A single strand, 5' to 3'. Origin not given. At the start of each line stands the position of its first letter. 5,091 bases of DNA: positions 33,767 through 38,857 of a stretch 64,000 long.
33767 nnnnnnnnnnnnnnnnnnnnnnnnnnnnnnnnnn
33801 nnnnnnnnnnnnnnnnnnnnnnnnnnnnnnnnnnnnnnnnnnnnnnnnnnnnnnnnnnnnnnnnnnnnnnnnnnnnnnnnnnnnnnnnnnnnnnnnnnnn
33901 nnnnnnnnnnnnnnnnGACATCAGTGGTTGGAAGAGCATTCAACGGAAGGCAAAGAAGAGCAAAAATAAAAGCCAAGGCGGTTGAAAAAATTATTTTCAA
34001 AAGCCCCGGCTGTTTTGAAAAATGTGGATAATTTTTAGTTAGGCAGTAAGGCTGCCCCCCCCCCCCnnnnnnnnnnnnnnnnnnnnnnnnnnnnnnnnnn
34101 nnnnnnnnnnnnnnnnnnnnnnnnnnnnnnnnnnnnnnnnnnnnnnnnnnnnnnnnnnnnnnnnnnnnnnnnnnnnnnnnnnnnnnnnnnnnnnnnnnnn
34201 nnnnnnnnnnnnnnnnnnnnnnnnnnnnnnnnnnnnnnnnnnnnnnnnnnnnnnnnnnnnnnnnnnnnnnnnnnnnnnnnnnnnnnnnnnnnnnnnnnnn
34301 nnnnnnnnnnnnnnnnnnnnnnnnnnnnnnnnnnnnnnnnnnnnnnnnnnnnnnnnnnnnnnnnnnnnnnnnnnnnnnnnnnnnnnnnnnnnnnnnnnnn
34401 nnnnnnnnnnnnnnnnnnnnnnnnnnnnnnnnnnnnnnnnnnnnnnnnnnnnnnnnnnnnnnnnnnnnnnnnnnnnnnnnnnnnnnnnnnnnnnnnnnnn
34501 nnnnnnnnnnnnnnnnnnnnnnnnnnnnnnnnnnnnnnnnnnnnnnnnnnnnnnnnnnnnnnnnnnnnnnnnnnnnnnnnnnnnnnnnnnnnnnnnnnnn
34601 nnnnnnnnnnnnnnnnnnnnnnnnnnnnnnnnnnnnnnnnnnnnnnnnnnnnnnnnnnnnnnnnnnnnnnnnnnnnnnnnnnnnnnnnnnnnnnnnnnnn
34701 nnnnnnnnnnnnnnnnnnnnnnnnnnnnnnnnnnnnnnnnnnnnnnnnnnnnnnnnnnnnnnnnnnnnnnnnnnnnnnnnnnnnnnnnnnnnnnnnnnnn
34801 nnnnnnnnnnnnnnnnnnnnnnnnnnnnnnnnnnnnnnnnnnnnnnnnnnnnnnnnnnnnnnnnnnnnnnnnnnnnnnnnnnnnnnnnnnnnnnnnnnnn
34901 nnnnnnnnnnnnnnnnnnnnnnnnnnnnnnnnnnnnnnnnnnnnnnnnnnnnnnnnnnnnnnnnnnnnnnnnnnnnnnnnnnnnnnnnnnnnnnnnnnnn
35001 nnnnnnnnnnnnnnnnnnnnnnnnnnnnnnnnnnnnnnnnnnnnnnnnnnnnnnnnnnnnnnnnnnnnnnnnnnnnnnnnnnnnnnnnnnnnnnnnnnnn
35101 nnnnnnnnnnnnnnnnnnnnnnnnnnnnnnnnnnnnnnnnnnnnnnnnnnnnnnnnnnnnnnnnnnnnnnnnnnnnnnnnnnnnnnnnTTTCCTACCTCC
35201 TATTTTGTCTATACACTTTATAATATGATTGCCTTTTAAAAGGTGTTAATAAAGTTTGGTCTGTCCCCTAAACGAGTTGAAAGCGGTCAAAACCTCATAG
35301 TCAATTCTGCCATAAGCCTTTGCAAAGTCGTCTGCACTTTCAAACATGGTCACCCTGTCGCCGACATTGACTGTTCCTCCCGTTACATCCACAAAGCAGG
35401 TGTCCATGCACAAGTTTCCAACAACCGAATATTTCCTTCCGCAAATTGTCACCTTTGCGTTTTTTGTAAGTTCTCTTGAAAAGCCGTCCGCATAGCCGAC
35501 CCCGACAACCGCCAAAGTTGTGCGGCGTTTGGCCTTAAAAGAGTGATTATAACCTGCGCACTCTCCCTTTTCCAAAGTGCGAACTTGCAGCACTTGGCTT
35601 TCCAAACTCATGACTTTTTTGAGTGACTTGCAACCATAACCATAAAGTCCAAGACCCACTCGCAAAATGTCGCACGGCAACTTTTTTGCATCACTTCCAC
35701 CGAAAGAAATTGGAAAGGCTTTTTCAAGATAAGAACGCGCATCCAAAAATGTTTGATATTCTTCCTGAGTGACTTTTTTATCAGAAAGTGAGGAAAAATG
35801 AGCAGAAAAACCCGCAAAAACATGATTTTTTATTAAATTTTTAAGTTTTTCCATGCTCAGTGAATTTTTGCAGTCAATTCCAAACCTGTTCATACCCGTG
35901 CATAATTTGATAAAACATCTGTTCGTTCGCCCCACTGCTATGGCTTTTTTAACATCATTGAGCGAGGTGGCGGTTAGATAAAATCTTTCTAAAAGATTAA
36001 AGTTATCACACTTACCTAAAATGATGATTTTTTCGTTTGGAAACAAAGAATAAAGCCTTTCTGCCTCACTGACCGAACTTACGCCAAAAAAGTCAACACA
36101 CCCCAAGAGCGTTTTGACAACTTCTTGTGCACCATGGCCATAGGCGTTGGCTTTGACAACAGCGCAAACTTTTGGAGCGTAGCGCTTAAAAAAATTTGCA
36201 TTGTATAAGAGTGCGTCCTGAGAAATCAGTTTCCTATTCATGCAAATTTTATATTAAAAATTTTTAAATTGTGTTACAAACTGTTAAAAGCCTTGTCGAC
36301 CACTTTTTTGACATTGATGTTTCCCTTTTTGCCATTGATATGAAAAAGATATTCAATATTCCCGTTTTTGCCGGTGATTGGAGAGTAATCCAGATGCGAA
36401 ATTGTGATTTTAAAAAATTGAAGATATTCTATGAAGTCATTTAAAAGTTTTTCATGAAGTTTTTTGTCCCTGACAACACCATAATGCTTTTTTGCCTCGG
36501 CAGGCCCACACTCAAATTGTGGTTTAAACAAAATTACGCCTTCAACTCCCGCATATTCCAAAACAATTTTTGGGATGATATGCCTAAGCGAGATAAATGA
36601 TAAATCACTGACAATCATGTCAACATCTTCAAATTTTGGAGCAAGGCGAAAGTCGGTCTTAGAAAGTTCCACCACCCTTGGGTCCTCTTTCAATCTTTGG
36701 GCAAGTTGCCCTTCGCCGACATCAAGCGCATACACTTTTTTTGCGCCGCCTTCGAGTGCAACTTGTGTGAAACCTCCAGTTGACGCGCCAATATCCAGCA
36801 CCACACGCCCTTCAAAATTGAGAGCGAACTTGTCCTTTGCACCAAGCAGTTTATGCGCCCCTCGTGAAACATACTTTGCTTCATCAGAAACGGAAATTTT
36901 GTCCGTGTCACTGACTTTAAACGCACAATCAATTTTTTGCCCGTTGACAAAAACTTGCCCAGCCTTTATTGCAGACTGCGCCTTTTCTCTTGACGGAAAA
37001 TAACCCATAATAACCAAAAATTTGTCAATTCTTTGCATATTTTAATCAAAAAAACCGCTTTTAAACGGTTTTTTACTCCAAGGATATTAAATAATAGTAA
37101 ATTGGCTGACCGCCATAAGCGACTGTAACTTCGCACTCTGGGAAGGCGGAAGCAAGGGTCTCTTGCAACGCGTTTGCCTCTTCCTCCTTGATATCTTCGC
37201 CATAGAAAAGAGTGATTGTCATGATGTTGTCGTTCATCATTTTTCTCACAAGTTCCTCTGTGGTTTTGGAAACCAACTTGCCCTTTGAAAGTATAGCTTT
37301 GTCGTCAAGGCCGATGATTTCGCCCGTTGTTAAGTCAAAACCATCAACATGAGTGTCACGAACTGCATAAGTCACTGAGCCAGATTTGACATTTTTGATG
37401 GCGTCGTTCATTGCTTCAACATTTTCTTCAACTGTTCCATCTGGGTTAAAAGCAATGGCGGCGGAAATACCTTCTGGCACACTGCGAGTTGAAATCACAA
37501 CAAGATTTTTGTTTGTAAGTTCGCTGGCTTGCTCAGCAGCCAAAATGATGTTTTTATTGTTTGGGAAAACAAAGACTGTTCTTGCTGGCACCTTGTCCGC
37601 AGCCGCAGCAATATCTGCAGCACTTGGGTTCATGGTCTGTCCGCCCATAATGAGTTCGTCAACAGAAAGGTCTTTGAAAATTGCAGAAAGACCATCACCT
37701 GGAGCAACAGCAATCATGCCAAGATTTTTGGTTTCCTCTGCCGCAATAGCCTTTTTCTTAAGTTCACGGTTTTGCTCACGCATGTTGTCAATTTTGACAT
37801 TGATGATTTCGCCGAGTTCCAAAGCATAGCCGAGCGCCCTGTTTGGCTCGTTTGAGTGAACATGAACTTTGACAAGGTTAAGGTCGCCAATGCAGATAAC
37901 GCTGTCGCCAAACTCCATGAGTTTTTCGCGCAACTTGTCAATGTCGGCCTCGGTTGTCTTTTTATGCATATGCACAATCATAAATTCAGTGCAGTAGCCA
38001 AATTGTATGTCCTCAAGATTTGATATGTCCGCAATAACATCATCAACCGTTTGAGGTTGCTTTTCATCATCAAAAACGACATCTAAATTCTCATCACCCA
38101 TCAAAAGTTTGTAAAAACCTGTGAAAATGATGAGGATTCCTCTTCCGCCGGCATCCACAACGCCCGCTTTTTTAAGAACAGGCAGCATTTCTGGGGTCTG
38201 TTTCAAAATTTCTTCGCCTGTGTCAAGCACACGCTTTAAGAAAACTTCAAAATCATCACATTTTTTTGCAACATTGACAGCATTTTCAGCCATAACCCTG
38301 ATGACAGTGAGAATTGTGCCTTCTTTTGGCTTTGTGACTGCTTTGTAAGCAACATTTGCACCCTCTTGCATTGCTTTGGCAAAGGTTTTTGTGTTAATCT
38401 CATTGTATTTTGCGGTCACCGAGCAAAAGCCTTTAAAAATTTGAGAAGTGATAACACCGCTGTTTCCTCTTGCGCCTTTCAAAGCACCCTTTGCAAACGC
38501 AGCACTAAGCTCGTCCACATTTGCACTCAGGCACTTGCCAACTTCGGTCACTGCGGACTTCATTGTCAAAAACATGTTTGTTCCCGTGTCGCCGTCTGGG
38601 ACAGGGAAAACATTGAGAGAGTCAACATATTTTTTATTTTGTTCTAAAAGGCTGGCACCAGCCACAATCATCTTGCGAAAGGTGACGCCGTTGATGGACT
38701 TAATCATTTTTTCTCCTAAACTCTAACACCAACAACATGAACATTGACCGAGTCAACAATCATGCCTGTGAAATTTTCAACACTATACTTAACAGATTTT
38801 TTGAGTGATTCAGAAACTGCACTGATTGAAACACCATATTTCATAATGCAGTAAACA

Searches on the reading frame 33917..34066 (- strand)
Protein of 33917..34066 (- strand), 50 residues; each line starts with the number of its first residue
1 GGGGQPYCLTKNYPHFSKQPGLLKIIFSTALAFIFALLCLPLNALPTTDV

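Call 39: search_protein_representatives(protein=window:33917-34066:-)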
Query: 50 residues. Proteins with E-value up to 0.001 (for the whole library): 5; up to 1e-10: 4; up to 1e-30: 0. The best 5 are listed.
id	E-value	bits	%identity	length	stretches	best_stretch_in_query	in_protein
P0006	5.1e-15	70.3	37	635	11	4-30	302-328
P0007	8.5e-15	69.6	80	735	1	2-42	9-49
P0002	5.9e-14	67.0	78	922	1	2-41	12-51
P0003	9.9e-11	56.9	70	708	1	2-41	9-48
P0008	5.0e-08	48.5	62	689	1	2-41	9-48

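Call 41: find_encoding_contigs(protein=P0007, flank=10000, max_places=6)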
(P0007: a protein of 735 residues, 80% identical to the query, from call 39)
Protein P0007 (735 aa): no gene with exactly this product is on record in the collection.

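Call 42: find_encoding_contigs(protein=P0008, flank=10000, max_places=6)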
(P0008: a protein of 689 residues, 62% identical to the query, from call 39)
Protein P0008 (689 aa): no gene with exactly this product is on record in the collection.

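Call 45: find_related_loci(query=A4, collection=genome_contigs, flank=3000)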
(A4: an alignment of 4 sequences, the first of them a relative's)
Query A4 (735 aa) in genome_contigs; peptide patterns used: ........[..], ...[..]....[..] (x = any residue, [..] = any of these).
15 stretches matched a pattern, but none encodes a relative of the query by tblastn (E <= 1e-3).

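Call 46: find_related_loci(query=A4, collection=metagenome_contigs, flank=3000)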
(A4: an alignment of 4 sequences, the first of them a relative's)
Query A4 (735 aa) in metagenome_contigs; peptide patterns used: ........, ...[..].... (x = any residue, [..] = any of these).
247 stretches matched a pattern, but none encodes a relative of the query by tblastn (E <= 1e-3).

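Call 48: find_homologous_proteins(query=A5, max_evalue=0.001)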
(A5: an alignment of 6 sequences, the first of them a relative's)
Query A5 (6 sequences) (735 aa, profile of the alignment): 142 proteins with E <= 0.001 among 8000 candidates; the best 120 are listed.
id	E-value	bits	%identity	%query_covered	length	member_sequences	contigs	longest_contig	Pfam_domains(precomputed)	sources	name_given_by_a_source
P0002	1.7e-287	974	38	42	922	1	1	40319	PF19789.7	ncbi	-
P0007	7.1e-285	965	100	100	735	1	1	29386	PF19789.7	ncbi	-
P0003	5.7e-227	774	37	29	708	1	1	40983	PF19789.7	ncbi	-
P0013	1.7e-44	171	39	51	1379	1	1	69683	PF19789.7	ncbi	-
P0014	3.1e-42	163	41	50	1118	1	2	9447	PF19789.7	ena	-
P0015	1.5e-41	161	45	50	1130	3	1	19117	PF19789.7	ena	-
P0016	3.5e-40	156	44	50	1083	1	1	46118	PF19789.7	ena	-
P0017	1.6e-39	154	50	51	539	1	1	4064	-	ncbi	-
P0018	4.2e-39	153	42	51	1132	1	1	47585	PF19789.7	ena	-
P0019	5.0e-39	153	45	50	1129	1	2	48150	PF19789.7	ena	-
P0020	1.2e-38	151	45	51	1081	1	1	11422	PF19789.7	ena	-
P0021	3.9e-36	143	45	50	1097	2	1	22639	PF19789.7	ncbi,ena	-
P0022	8.9e-36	142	43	52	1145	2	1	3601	-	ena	-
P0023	3.0e-35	140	46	52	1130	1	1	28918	PF19789.7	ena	-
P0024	4.0e-35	140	44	52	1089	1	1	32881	PF19789.7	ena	-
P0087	9.0e-15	72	36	49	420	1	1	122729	-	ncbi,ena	-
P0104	2.1e-12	65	41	52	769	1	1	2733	-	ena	-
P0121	3.0e-9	54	41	53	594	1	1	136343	-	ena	-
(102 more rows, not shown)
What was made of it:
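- On Translational phase variation mediated by simple sequence repeats (contingency locus): Homologues carry GLUG, Flg_new and LRR_5 domains (call 48).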

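Call 51: find_encoding_contigs(protein=P0104, flank=1500, max_places=6)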
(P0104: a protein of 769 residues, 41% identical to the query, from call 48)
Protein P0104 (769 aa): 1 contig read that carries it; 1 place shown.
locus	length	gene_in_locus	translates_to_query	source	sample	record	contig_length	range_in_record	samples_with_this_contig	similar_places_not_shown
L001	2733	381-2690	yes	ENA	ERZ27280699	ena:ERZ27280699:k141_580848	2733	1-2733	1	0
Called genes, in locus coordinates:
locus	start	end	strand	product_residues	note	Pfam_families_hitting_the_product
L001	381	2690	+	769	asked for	-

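Call 52: find_encoding_contigs(protein=P0121, flank=1500, max_places=6)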
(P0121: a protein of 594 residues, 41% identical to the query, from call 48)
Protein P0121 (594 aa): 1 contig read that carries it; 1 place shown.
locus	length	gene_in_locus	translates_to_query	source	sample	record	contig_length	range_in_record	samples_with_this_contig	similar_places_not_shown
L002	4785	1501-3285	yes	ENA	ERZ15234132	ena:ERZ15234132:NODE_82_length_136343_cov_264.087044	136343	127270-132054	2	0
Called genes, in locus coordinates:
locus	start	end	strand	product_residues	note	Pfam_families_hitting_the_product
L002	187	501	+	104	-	PF02575:YbaB_DNA_bd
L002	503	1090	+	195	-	PF21176:RecR_HhH, PF02132:RecR_ZnF, PF01751:Toprim, PF13662:Toprim_4, PF21175:RecR_C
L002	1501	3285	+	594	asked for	-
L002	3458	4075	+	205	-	-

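Call 55: find_encoding_contigs(protein=P0018, flank=1500, max_places=6)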
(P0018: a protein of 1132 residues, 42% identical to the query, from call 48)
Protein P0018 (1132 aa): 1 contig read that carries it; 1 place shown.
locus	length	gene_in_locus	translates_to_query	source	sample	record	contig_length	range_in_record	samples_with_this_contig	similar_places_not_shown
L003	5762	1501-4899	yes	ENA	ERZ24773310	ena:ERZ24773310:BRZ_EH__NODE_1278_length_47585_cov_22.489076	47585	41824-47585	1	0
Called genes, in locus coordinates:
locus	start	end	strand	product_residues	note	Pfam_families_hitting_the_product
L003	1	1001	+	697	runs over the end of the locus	-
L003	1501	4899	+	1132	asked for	PF19789:DUF6273 (faint)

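Call 56: find_encoding_contigs(protein=P0014, flank=1500, max_places=6)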
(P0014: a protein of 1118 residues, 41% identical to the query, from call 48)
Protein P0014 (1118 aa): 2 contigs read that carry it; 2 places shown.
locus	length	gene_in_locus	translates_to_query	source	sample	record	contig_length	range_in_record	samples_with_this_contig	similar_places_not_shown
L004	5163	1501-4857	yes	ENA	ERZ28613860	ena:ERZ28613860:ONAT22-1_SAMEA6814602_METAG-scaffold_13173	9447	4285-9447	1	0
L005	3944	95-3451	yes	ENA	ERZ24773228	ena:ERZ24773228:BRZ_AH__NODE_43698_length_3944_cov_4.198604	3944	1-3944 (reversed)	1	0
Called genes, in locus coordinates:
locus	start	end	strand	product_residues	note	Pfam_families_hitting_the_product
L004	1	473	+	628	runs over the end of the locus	PF07947:YhhN, PF00465:Fe-ADH, PF13685:Fe-ADH_2, PF25137:ADH_Fe_C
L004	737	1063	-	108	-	PF01541:GIY-YIG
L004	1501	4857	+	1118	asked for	PF19789:DUF6273 (faint)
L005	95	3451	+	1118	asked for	PF19789:DUF6273 (faint)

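Call 64: search_protein_families(library=ncbifam, proteins=[P0007, P0008], max_evalue=0.01)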
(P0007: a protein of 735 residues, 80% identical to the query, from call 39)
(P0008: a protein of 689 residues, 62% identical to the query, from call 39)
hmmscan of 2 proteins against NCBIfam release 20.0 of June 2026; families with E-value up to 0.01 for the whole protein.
P0007 (735 aa): 0 families

P0008 (689 aa): 0 families

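Call 65: search_protein_families(library=pfam, proteins=[P0007, P0008], max_evalue=0.01)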
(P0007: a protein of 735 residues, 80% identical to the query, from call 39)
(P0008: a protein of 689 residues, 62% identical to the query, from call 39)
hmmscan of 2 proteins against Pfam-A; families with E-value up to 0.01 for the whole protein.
P0007 (735 aa): 1 family
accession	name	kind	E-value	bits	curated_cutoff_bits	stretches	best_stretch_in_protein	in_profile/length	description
PF19789.6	DUF6273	-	1.3e-05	25.6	23.5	1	333-432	82-171/172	Domain of unknown function (DUF6273)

P0008 (689 aa): 0 families

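Call 74: find_encoding_contigs(protein=P0087, flank=1200, max_places=6)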
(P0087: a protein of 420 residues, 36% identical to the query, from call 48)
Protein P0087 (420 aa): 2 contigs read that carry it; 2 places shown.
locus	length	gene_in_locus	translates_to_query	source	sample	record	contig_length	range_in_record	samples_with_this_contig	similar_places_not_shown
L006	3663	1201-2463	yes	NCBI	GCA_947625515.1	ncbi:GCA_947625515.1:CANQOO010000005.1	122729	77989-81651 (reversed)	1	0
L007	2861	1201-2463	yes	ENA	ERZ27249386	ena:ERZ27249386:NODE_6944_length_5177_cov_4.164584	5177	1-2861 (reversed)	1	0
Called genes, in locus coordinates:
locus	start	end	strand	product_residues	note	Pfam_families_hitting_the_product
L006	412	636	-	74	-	-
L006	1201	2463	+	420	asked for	-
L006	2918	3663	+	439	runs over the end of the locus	-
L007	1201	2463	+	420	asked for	-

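Call 80: search_solved_structures(query=A5, max_evalue=0.01)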
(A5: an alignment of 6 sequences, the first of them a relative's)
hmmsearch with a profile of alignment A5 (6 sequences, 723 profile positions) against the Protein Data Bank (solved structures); distinct sequences matched with E-value up to 0.01: 0.

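Call 83: find_related_loci(query=A4, collection=viral_contigs, flank=3000)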
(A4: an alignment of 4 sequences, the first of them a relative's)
Query A4 (735 aa) in viral_contigs; peptide patterns used: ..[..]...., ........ (x = any residue, [..] = any of these).
62 stretches matched a pattern, but none encodes a relative of the query by tblastn (E <= 1e-3).
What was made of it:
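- Tried and rejected: Degenerate peptide-pattern scans with alignment A4: only chance pattern matches in all three collections (calls 45, 46, 83).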

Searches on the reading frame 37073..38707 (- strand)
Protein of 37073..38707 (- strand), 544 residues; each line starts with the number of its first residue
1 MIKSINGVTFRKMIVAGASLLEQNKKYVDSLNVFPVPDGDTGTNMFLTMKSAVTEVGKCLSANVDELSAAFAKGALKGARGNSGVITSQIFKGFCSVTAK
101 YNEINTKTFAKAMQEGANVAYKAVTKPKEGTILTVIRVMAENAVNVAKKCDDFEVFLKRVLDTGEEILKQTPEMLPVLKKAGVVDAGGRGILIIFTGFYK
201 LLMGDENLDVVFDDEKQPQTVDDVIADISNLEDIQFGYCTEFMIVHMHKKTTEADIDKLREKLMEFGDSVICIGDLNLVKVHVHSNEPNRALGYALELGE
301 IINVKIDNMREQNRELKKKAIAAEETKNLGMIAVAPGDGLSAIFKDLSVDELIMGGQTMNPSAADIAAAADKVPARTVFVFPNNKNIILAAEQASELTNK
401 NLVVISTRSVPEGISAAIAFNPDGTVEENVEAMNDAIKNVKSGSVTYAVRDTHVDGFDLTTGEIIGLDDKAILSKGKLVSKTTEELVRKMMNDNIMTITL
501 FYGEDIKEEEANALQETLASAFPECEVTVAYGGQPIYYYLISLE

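Call 59: search_protein_families(library=ncbifam, proteins=[window:37073-38707:-], max_evalue=0.00001)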
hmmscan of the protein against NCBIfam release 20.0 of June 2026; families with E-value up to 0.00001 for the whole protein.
window:37073-38707:- (544 aa): 4 families
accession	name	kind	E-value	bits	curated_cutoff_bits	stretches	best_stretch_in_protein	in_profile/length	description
TIGR03599.1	YloV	subfamily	5.4e-186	619.2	396.1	1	10-544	1-530/530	DAK2 domain fusion protein YloV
NF038248.1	FakA_VfrB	equivalog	3e-165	550.8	975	1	4-544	2-549/549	fatty acid kinase catalytic subunit FakA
NF011049.0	PRK14479.1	subfamily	6.2e-07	28.3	492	1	11-184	365-540/568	dihydroxyacetone kinase family protein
TIGR02365.1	dha_L_ycgS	equivalog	5.8e-06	26.1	138.3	0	12-174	3-162/196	dihydroxyacetone kinase subunit DhaL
